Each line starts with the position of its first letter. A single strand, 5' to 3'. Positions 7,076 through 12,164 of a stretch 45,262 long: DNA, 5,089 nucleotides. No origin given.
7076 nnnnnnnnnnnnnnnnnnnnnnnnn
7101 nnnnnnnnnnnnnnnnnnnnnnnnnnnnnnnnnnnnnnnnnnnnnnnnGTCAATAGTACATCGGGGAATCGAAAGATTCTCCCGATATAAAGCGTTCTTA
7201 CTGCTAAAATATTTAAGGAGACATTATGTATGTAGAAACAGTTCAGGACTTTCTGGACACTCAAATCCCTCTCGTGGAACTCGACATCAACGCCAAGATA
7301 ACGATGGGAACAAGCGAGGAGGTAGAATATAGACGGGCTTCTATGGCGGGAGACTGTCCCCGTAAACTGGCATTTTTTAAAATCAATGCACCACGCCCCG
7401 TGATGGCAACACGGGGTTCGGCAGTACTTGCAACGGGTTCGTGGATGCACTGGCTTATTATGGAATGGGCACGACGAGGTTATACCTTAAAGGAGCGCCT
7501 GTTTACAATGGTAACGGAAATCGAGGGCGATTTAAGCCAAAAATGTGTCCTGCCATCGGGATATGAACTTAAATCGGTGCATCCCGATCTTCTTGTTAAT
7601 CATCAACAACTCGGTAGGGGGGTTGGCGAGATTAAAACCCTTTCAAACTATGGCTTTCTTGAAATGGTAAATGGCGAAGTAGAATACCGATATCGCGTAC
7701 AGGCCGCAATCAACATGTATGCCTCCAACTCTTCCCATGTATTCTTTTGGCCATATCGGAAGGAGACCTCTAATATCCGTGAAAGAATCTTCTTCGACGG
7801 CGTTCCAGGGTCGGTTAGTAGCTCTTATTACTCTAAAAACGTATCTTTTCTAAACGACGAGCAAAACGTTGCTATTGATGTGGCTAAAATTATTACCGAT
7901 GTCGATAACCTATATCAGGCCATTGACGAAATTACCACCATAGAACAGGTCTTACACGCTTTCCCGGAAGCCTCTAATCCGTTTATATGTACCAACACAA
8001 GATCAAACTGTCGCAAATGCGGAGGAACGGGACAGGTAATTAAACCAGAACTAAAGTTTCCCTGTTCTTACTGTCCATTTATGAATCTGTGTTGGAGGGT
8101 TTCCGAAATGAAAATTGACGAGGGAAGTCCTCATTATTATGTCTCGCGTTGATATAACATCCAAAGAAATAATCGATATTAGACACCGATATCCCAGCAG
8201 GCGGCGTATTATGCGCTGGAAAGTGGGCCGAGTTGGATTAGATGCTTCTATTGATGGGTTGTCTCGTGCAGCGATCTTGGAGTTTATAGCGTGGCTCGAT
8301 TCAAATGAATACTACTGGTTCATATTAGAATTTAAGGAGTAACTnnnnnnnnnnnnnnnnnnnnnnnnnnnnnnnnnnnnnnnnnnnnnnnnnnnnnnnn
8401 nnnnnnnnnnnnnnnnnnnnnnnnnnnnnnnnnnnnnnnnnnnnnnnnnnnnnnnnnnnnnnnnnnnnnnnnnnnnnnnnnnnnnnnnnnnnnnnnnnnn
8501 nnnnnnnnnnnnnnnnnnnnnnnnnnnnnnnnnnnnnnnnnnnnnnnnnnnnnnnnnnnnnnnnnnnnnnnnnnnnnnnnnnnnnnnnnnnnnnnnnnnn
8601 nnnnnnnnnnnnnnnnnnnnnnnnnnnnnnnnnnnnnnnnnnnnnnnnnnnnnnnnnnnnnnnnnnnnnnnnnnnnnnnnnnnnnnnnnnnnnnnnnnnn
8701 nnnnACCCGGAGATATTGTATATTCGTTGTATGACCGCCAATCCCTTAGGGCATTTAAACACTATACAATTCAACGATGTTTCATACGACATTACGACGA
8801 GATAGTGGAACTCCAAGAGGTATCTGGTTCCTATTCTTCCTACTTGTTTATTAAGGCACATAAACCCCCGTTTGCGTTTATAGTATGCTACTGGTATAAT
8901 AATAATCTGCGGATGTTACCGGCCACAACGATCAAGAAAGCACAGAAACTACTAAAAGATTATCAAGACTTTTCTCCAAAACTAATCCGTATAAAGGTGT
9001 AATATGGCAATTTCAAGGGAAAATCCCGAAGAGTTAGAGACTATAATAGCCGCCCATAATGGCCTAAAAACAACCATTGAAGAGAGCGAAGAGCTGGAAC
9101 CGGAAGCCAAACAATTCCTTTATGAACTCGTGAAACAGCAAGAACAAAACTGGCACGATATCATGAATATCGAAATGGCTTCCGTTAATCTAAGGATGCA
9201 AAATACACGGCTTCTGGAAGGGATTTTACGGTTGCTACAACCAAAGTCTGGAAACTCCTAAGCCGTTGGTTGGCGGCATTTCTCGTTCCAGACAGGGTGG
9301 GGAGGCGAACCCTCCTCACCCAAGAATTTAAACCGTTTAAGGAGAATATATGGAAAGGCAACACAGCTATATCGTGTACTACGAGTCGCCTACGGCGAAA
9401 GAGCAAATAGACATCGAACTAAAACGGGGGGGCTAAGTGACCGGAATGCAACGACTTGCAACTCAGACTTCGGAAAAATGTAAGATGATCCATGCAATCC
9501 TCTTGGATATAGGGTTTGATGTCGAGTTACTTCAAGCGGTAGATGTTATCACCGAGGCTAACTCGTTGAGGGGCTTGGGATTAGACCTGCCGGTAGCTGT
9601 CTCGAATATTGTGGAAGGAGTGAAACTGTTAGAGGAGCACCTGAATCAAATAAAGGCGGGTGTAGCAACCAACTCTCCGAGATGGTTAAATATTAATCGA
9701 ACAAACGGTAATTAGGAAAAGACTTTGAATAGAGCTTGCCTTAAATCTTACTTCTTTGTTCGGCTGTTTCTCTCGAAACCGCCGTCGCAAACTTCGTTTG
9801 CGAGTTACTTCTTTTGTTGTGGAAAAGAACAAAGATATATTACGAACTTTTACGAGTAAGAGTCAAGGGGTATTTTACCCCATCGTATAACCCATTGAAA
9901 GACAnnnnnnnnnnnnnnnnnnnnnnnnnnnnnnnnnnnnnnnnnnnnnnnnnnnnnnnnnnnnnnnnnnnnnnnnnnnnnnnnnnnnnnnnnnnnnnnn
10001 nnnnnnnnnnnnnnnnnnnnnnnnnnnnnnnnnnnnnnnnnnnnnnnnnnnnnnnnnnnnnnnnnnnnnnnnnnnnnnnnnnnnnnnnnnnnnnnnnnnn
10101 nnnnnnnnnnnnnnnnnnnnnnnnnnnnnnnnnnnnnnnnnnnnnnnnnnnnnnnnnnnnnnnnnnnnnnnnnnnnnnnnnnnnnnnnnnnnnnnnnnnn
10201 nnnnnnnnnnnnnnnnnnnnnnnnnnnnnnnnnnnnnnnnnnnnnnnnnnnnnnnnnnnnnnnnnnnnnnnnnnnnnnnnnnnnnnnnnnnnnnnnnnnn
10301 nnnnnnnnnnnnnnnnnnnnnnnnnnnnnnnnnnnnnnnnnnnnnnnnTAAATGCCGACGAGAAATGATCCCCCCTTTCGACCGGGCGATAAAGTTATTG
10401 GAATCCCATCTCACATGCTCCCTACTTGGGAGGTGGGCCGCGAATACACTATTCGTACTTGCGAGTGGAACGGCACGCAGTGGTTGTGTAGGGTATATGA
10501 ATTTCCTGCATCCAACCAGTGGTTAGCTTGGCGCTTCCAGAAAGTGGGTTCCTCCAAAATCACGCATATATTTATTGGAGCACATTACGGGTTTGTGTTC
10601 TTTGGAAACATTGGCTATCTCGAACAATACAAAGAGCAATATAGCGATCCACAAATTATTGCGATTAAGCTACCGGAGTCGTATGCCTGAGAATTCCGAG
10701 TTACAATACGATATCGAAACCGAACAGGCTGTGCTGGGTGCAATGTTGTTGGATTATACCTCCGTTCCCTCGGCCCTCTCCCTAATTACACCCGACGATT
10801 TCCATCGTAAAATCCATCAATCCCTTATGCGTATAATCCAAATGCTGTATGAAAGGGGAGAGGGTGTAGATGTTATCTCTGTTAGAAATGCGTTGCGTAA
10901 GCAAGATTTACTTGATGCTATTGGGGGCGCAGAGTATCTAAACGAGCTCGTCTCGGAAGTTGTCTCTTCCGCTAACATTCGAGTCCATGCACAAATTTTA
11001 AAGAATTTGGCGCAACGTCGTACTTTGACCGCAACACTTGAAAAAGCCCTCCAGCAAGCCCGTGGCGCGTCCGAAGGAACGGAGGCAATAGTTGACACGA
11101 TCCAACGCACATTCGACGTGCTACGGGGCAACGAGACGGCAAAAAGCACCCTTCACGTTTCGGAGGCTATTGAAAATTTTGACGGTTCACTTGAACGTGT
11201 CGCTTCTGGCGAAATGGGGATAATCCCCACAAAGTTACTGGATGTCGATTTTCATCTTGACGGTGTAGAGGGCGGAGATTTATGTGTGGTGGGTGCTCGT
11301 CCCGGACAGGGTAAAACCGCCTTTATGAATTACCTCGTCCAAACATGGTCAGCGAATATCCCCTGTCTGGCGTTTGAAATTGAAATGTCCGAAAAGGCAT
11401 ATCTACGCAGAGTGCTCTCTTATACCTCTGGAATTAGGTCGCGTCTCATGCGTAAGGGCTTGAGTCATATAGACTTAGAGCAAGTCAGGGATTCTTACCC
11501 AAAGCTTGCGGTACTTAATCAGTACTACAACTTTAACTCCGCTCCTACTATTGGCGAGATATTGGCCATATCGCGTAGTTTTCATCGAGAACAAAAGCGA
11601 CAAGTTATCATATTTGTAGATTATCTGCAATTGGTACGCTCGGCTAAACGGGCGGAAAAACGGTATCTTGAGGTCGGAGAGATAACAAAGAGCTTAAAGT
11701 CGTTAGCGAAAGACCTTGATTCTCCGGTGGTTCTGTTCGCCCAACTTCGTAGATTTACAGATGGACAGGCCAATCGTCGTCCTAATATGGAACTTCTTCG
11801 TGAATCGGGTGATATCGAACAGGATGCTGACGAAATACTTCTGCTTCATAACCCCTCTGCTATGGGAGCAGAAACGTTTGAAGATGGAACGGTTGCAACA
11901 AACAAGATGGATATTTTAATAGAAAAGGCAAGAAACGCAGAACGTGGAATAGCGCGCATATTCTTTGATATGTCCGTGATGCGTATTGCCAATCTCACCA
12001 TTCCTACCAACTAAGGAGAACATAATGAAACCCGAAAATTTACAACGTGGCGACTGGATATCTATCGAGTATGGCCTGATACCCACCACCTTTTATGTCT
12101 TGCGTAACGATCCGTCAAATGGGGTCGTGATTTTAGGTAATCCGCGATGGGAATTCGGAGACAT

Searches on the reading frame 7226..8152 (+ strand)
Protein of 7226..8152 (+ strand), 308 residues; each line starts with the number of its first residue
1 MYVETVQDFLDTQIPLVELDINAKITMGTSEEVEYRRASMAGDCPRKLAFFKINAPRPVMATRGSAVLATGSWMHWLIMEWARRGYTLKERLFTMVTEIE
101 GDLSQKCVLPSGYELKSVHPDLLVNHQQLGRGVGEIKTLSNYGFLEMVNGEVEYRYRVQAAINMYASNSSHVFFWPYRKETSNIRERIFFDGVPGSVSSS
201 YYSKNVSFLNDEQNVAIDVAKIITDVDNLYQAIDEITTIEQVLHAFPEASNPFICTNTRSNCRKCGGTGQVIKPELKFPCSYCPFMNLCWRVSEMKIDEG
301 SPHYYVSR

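Call 58: search_protein_families(library=pfam, proteins=[window:7226-8152:+], max_evalue=0.01)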
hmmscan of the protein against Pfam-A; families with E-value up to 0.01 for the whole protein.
window:7226-8152:+ (308 aa): 1 family
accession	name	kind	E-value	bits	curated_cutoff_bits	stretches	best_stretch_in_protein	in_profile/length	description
PF00684.25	DnaJ_CXXCXGXG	-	0.003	18.2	32.7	1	255-283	37-61/65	DnaJ central domain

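Call 99: search_protein_families(library=phrogs, proteins=[window:7226-8152:+], max_evalue=0.001)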
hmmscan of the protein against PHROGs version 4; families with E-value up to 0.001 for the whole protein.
window:7226-8152:+ (308 aa): 2 families
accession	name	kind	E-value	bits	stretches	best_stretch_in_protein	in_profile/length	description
phrog_1706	-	DNA, RNA and nucleotide metabolism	1.9e-09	38.4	1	30-302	44-255/293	CRISPR/Cas system associated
phrog_434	-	DNA, RNA and nucleotide metabolism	0.00012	22.4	1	74-171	112-198/372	RecE-like recombination exonuclease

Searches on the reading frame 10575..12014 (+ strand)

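Call 58: search_protein_families(library=pfam, proteins=[window:10575-12014:+], max_evalue=0.01)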
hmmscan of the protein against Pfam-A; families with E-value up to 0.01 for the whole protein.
window:10575-12014:+ (479 aa): 2 families
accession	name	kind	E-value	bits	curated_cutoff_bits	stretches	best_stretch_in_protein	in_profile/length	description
PF03796.21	DnaB_C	-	2.1e-54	185.1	27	1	217-472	2-254/255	DnaB-like helicase C terminal domain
PF00772.26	DnaB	-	4.1e-27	94.7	23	1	43-143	2-102/103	DnaB-like helicase N terminal domain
